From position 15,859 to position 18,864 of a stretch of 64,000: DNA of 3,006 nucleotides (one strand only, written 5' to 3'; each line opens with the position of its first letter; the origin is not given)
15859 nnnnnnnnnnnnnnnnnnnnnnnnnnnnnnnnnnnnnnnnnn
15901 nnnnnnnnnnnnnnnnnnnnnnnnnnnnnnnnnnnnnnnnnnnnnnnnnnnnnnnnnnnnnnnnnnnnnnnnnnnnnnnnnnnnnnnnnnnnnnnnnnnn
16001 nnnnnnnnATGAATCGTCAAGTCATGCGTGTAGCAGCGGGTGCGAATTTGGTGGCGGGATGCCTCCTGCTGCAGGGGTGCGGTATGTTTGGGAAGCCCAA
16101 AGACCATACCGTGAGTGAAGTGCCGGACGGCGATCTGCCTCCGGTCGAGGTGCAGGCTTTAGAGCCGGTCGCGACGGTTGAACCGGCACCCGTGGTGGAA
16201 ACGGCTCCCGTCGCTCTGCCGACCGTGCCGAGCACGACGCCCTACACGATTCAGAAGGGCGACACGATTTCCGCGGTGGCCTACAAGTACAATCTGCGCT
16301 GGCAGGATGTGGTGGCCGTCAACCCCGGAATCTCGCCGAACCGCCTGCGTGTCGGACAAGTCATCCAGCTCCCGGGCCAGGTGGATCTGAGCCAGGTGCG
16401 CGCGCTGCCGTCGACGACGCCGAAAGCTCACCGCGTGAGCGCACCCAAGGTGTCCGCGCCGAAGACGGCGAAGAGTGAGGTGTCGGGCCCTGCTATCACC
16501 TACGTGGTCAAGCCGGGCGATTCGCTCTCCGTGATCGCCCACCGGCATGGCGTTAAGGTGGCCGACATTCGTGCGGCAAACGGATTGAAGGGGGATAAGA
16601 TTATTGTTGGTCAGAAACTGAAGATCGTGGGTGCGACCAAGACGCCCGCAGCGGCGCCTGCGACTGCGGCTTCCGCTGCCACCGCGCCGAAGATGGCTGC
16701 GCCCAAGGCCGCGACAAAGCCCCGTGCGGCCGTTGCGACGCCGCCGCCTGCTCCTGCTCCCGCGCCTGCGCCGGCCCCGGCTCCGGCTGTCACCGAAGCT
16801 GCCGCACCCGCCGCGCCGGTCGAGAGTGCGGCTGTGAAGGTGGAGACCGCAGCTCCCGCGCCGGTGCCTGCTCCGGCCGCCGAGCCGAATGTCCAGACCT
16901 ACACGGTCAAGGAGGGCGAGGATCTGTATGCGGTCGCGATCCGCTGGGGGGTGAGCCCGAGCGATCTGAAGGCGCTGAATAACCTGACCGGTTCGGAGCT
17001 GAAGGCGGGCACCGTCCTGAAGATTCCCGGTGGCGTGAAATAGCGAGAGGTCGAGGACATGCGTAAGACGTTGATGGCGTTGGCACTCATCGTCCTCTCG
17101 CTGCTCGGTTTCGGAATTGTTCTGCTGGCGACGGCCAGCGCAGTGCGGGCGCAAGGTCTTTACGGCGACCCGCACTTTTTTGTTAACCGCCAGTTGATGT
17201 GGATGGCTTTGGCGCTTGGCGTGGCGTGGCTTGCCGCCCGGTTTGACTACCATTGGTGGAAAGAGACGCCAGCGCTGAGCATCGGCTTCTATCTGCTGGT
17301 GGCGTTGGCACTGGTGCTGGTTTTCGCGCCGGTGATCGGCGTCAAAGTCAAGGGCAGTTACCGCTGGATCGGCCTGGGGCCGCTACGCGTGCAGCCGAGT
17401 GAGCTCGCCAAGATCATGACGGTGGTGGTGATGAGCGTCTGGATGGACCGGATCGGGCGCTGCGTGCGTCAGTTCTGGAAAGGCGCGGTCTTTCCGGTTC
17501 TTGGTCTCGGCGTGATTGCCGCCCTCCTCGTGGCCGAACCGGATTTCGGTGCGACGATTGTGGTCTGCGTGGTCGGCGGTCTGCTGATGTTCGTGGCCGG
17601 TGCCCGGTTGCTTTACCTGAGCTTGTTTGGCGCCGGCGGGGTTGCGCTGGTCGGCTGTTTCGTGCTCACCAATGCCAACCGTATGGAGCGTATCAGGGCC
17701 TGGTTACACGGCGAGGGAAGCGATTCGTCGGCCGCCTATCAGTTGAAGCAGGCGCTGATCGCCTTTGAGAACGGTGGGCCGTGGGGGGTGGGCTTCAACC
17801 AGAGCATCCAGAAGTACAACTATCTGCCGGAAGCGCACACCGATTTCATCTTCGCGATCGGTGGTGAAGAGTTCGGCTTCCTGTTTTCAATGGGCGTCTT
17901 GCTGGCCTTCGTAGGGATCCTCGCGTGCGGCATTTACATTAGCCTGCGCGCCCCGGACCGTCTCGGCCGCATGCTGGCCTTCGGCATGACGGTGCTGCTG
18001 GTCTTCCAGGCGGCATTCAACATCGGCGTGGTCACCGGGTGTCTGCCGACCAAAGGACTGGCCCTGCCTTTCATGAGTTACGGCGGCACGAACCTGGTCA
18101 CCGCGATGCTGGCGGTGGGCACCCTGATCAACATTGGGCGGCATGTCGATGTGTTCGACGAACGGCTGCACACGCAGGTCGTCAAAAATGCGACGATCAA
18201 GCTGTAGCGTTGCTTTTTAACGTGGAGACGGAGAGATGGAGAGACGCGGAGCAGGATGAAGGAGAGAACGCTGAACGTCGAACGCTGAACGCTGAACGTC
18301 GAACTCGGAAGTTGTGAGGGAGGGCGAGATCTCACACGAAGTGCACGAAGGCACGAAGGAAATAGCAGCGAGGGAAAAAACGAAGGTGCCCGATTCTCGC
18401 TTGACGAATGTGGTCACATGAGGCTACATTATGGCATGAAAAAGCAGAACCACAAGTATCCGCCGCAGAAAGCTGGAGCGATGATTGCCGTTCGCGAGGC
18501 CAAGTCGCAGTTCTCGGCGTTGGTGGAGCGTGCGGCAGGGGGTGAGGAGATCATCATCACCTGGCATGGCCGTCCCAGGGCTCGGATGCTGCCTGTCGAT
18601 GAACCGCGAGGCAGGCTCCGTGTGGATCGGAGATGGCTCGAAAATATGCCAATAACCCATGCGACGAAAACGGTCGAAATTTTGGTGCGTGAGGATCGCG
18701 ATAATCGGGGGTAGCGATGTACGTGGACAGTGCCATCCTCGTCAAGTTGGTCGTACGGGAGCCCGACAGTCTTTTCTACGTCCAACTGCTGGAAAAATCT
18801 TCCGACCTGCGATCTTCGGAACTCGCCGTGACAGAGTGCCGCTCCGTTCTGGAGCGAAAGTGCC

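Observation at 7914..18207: Atypical dcw cluster: no mraY between murF and murD, and a LysM lipoprotein translationally coupled between murD and ftsW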

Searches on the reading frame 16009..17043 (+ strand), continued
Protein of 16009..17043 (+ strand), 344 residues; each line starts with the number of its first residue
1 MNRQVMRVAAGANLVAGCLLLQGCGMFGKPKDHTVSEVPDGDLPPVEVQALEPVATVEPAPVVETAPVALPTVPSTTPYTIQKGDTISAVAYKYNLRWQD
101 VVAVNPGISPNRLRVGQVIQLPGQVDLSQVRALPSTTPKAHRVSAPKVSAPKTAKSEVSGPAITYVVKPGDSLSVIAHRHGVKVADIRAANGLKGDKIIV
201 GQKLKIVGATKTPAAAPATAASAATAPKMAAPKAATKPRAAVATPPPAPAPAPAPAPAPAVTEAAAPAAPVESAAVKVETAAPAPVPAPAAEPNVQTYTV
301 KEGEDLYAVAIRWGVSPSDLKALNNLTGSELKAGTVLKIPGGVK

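Call 13: find_encoding_contigs(protein=P0114, flank=10000, max_places=2)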
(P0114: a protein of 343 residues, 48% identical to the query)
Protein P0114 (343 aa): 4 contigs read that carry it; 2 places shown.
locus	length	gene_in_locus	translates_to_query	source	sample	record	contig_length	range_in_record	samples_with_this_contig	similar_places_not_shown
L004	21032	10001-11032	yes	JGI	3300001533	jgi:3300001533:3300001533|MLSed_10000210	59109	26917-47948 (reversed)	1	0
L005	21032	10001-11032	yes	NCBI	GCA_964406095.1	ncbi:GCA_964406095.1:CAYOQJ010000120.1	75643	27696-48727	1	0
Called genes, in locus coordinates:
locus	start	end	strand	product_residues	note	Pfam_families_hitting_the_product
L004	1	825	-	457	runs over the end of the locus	PF05167:DUF711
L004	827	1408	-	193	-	PF13740:ACT_6 (faint), PF01842:ACT (faint)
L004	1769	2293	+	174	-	PF02381:MraZ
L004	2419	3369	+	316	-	PF01795:Methyltransf_5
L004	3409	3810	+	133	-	-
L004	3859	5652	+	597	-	PF03717:PBP_dimer, PF00905:Transpeptidase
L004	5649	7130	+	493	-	PF01225:Mur_ligase (weak), PF08245:Mur_ligase_M, PF02875:Mur_ligase_C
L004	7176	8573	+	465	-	PF01225:Mur_ligase, PF08245:Mur_ligase_M, PF02875:Mur_ligase_C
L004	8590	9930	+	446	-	PF07992:Pyr_redox_2 (faint), PF21799:MurD-like_N, PF08245:Mur_ligase_M, PF02875:Mur_ligase_C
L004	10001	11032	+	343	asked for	PF23457:LysM2_NFP (faint), PF23472:LysM2_CERK1_LYK3_4_5 (faint), PF01476:LysM, PF23473:LysM3_LYK4_5 (weak), PF01476:LysM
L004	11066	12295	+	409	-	PF01098:FTSW_RODA_SPOVE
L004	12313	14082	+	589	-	PF00587:tRNA-synt_2b, PF03129:HGTP_anticodon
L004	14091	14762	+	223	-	PF00731:AIRC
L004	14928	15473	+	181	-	PF00011:HSP20, PF17886:ArsA_HSP20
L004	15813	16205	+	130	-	PF00085:Thioredoxin, PF13098:Thioredoxin_2 (faint), PF13905:Thioredoxin_8 (faint)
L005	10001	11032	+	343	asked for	PF23457:LysM2_NFP (faint), PF23472:LysM2_CERK1_LYK3_4_5 (faint), PF01476:LysM, PF23473:LysM3_LYK4_5 (weak), PF01476:LysM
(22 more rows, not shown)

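Call 57: search_solved_structures(query=window:16009-17040:+, max_evalue=0.001)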
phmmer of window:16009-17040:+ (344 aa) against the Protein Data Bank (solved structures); distinct sequences matched with E-value up to 0.001: 13.
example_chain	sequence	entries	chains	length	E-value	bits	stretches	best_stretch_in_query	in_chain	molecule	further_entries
8i2e_B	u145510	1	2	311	3.5e-24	89.2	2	153-245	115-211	Probable peptidoglycan endopeptidase LytE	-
4b8v_A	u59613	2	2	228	1.2e-12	51.3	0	66-123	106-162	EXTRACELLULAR PROTEIN 6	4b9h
4uz2_A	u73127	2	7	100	5.1e-11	45.9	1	296-341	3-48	CELL WALL-BINDING ENDOPEPTIDASE-RELATED PROTEIN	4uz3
9hvw_D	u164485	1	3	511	2.1e-08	37.3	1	156-232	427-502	Fusion glycoprotein F1,Probable N-acetylmuramidase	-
4xcm_A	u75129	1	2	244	4.2e-08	36.3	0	297-341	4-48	Cell wall-binding endopeptidase-related protein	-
2mkx_A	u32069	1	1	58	4.5e-08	36.3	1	163-206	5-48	Autolysin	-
5k2l_A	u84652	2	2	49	1.2e-06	31.5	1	78-122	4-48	Chitinase, lysozyme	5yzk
5yz6_A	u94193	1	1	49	1.7e-06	31.1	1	78-122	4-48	Chitinase, lysozyme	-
11ci_A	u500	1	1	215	0.00012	25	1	73-123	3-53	Probable cell wall hydrolase LytN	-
7r1l_A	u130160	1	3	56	0.00025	23.9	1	79-124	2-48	Spore coat assembly protein SafA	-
1e0g_A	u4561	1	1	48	0.00058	22.7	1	162-192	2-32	Membrane-bound lytic murein transglycosylase D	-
7ane_e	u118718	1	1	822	0.00067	22.5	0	166-332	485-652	uS10m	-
5jcd_A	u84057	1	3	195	0.00091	22.1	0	78-122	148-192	Chitin elicitor-binding protein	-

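Call 61: predict_structure(alignment_id=A3)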
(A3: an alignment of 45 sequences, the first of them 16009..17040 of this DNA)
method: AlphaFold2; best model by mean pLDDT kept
length: 344 residues; sequences in the alignment: 45
mean_pLDDT: 68.4   pTM: 0.27
mean pLDDT of the five models: 68.4, 67.3, 67.2, 65.1, 63.5
residues with pLDDT >= 90: 108; 70-90: 48; 50-70: 84; < 50: 104
segments of 3 or more residues with pLDDT < 50: 31-52, 137-157, 217-237, 241-243, 261-266, 273-285
pLDDT, mean of each block of 10 residues (from residue 1): 55 59 53 41 44 45 56 81 93 94 91 93 92 60 43 48 90 93 92 92 89 54 42 45 56 59 48 44 46 74 90 90 87 88 59
secondary structure, 60 per line:
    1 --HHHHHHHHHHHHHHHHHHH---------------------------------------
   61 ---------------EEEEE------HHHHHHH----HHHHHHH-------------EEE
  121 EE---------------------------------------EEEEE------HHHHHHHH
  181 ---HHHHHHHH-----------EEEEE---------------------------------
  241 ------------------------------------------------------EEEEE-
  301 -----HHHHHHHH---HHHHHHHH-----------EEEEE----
elements in order: H3-21 E76-80 H87-93 H98-104 E118-122 E162-166 H173-180 H184-191 E203-207 E295-299 H306-313 H317-324 E336-340

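Call 69: search_protein_representatives(alignment_id=A3)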
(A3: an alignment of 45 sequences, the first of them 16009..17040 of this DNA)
Query: 45 sequences, 335 profile positions. Proteins with E-value up to 0.001 (for the whole library): 78093; up to 1e-10: 25453; up to 1e-30: 2750. The best 150 are listed.
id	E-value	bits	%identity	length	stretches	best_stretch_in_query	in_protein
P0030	1.1e-145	501.9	-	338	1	1-334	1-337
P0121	1.1e-130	452.6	-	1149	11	140-227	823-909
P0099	2.8e-127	441.4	-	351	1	1-335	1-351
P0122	6.2e-127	440.3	-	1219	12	141-215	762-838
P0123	2.2e-125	435.2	-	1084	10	123-215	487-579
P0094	6.8e-124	430.3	-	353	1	3-335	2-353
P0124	1.2e-122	426.2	-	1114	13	74-278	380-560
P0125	3.4e-121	421.4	-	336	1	1-333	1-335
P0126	3.6e-121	421.4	-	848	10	119-211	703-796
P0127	5.8e-121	420.7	-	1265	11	146-217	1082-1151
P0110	7.5e-120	417.0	-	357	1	2-334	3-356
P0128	2.9e-119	415.1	-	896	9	50-211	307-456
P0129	4.0e-119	414.6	-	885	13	151-213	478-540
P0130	1.5e-118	412.8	-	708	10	139-261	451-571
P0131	9.2e-118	410.1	-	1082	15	64-119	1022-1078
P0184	3.8e-85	302.9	-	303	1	5-333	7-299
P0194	8.6e-82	291.9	-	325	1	6-331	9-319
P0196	2.2e-81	290.6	-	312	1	13-332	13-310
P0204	1.2e-79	284.8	-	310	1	5-334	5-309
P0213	1.2e-77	278.3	-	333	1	4-334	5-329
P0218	4.1e-77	276.5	-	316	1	1-332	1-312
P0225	3.8e-76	273.3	-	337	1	9-333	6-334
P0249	3.6e-71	257.0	-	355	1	1-333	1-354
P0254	4.0e-70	253.5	-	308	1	5-333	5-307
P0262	1.9e-68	248.0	-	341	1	5-333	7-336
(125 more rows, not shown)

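Call 70: list_cluster_members(proteins=[P0262, P0254, P0249, P0225, P0218, P0213, P0204, P0196, P0194, P0184])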
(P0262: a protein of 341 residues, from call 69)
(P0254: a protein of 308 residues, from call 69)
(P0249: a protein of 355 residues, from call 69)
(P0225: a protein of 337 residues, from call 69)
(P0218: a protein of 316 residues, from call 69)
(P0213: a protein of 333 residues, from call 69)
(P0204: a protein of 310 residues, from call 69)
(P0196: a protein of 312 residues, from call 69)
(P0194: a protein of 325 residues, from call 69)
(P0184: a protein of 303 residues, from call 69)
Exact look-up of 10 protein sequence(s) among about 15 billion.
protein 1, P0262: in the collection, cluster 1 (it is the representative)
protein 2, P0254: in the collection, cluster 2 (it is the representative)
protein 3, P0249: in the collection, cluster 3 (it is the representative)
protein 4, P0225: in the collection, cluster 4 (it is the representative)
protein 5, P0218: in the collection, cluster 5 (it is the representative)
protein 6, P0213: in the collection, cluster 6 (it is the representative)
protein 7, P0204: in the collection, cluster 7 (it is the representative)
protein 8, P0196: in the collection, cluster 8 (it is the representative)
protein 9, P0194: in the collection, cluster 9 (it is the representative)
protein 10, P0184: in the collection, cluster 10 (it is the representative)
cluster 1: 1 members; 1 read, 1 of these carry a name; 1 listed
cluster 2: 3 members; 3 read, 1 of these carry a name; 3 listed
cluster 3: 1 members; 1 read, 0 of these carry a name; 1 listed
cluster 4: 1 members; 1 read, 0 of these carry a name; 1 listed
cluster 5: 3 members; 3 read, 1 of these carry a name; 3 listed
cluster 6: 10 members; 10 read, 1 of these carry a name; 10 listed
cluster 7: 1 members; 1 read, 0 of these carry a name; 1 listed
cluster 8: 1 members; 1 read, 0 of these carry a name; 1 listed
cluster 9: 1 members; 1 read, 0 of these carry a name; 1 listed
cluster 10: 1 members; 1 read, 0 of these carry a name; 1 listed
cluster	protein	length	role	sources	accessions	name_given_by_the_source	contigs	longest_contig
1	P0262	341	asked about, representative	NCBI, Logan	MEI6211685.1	MAG: LysM peptidoglycan-binding domain-containing protein [bacterium]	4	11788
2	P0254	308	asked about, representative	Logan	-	-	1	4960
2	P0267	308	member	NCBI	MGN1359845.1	MAG: LysM peptidoglycan-binding domain-containing protein [Kiritimatiellia bacterium]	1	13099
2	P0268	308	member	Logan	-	-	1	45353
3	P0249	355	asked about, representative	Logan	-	-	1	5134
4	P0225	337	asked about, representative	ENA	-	-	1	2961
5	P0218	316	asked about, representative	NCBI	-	-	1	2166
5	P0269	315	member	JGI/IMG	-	LysM repeat protein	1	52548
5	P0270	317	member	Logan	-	-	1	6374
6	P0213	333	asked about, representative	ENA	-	-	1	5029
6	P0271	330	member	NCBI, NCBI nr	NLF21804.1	MAG: LysM peptidoglycan-binding domain-containing protein [Lentisphaerae bacterium] | LysM peptidoglycan-binding domain-containing protein [Lentisphaerota bacterium]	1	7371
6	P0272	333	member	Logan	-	-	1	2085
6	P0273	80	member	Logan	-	-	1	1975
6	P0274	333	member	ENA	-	-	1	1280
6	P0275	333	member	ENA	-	-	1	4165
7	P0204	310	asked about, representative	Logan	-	-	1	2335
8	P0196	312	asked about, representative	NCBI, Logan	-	-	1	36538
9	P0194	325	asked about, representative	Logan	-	-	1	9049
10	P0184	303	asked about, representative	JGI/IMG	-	-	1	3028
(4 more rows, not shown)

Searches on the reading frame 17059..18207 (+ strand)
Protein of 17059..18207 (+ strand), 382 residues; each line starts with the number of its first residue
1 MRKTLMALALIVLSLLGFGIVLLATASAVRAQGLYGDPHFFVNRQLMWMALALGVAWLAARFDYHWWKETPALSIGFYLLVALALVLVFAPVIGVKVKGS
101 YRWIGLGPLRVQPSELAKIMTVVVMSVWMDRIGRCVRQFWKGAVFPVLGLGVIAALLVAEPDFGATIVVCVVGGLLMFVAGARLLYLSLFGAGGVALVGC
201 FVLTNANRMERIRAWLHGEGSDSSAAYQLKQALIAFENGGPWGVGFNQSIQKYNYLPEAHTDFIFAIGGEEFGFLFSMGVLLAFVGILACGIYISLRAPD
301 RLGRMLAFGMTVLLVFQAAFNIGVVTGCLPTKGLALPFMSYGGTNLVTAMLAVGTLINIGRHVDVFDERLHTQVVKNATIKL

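Call 3: search_protein_families(library=pfam, proteins=[window:17059-18207:+])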
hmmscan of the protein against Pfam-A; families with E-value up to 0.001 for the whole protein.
window:17059-18207:+ (382 aa): 1 family
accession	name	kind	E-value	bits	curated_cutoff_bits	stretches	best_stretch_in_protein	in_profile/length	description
PF01098.24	FTSW_RODA_SPOVE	-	5.3e-85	286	26.4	1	7-362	2-353/356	Cell cycle protein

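Call 6: search_protein_families(library=ncbifam, proteins=[window:17059-18207:+])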
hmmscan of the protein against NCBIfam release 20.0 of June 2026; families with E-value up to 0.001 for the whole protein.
window:17059-18207:+ (382 aa): 6 families
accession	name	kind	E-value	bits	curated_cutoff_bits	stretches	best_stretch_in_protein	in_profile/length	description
TIGR02614.1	ftsW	equivalog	3.3e-102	342.2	337.5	1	8-362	4-356/357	putative lipid II flippase FtsW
TIGR02615.1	spoVE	exception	6.6e-82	275.8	448.8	1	8-361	4-354/354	stage V sporulation protein E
TIGR02210.1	rodA_shape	equivalog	2.7e-76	257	336.7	1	8-362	4-355/357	rod shape-determining protein RodA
NF008042.0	PRK10774.1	equivalog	1.2e-64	218.8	493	1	8-360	39-389/405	cell division protein FtsW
NF008060.0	PRK10794.1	equivalog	7.6e-41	140.3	590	1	7-365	19-365/370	peptidoglycan glycosyltransferase MrdB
NF037961.1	RodA_shape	subfamily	6e-40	137.8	150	2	211-350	251-398/415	rod shape-determining protein RodA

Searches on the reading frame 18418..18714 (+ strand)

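Call 10: search_protein_families(library=pfam, proteins=[window:18418-18714:+])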
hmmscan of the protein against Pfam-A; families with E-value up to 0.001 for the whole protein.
window:18418-18714:+ (98 aa): 1 family
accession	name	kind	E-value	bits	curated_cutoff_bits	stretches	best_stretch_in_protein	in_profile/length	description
PF02604.26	PhdYeFM_antitox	-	1.8e-10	40.9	29.8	1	25-74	6-55/74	Antitoxin Phd_YefM, type II toxin-antitoxin system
